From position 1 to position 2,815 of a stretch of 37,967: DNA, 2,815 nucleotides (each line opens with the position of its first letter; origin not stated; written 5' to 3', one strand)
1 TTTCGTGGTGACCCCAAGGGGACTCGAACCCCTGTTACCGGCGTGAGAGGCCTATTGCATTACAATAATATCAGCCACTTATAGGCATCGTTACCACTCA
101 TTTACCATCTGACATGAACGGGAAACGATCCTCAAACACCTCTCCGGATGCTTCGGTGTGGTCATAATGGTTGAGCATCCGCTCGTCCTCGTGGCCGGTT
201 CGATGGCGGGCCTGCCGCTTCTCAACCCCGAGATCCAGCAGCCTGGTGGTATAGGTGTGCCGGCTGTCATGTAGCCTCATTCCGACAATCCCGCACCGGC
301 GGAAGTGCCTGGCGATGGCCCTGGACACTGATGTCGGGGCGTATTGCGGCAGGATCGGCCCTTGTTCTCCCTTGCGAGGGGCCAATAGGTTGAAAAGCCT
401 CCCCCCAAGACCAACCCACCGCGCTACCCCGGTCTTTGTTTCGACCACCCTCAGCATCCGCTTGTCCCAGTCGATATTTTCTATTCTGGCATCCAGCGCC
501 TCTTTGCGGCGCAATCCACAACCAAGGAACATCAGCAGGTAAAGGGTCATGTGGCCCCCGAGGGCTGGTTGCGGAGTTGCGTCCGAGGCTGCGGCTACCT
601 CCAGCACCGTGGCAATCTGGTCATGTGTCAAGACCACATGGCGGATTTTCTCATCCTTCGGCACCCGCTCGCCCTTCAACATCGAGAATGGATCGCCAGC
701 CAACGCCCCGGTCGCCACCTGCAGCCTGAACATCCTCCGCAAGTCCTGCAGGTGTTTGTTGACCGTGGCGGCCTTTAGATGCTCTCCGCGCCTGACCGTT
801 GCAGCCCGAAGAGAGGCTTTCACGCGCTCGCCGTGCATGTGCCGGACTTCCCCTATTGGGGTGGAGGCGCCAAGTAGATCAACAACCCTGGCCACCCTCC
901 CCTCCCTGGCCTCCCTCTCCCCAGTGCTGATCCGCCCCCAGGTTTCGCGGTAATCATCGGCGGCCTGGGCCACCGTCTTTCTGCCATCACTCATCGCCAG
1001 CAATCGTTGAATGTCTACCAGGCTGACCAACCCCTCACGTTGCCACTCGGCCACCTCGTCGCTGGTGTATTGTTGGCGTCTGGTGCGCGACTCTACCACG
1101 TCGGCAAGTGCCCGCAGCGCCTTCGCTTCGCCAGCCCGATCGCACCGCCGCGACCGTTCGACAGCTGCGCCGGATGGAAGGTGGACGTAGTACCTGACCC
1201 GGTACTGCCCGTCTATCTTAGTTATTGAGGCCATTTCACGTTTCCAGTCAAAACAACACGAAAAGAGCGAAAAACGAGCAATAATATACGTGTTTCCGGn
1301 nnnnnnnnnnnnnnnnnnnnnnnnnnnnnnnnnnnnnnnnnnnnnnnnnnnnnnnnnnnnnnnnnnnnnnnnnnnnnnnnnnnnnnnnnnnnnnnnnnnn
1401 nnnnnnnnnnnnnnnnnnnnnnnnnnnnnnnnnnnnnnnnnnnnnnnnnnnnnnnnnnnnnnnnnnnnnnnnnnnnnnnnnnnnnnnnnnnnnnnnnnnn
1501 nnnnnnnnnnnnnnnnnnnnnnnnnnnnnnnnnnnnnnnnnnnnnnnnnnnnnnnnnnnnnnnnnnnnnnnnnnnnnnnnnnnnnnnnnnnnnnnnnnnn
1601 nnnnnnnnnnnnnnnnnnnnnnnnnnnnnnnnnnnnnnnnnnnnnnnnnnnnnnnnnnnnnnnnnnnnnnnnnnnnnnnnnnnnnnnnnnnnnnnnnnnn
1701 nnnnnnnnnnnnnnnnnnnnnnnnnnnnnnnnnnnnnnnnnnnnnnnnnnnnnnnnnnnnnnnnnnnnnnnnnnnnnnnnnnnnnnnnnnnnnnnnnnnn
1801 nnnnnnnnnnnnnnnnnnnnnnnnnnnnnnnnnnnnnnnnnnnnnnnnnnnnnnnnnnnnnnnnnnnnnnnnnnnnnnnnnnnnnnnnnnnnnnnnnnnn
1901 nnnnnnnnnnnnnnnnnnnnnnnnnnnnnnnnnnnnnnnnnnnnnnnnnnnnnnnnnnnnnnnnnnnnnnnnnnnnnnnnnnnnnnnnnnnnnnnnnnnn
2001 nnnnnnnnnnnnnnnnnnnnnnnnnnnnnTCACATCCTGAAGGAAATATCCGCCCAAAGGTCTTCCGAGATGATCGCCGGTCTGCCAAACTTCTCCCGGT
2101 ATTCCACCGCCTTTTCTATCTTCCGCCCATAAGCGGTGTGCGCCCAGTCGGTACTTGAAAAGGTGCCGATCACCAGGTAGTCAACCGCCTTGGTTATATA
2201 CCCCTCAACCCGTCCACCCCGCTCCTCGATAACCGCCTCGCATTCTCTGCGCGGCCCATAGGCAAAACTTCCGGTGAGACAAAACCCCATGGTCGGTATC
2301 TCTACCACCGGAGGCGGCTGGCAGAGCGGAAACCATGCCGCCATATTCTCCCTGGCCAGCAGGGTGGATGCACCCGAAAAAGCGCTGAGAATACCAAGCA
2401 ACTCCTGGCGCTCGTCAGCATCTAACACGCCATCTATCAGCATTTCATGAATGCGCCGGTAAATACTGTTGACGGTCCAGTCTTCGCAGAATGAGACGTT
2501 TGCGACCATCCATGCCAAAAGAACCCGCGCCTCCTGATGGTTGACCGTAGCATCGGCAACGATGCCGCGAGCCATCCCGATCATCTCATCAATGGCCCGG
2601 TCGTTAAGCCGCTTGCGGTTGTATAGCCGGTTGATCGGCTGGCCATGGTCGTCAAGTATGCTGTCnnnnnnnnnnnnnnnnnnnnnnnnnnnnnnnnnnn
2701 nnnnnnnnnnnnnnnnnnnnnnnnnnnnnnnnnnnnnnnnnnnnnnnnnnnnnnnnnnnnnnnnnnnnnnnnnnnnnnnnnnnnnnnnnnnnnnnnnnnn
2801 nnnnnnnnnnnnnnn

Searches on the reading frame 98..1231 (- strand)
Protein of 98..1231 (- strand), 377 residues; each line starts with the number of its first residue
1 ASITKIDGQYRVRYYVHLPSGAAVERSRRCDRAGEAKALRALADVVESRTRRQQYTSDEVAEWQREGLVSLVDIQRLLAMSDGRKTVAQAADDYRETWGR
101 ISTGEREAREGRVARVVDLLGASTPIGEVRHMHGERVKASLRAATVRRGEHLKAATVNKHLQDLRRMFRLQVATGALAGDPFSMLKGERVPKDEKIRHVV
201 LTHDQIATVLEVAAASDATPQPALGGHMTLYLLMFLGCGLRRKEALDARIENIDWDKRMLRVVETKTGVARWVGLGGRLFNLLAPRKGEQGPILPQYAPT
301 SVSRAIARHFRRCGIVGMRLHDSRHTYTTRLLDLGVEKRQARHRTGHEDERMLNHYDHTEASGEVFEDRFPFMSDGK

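Call 9: search_protein_families(library=pfam, proteins=[window:98-1231:-], max_evalue=0.01)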
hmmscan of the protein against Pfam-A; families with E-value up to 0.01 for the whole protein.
window:98-1231:- (377 aa): 1 family
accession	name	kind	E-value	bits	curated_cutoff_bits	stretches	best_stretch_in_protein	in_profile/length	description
PF00589.27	Phage_integrase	-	2.1e-15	57.4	27.1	1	200-360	2-169/172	Phage integrase family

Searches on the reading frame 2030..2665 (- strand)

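Call 9: search_protein_families(library=pfam, proteins=[window:2030-2665:-], max_evalue=0.01)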
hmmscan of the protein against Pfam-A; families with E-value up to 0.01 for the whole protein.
window:2030-2665:- (211 aa): 1 family
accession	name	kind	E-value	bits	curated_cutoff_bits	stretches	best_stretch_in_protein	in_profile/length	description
PF00533.33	BRCT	-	5.6e-06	26.9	21.3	1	127-196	10-71/78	BRCA1 C Terminus (BRCT) domain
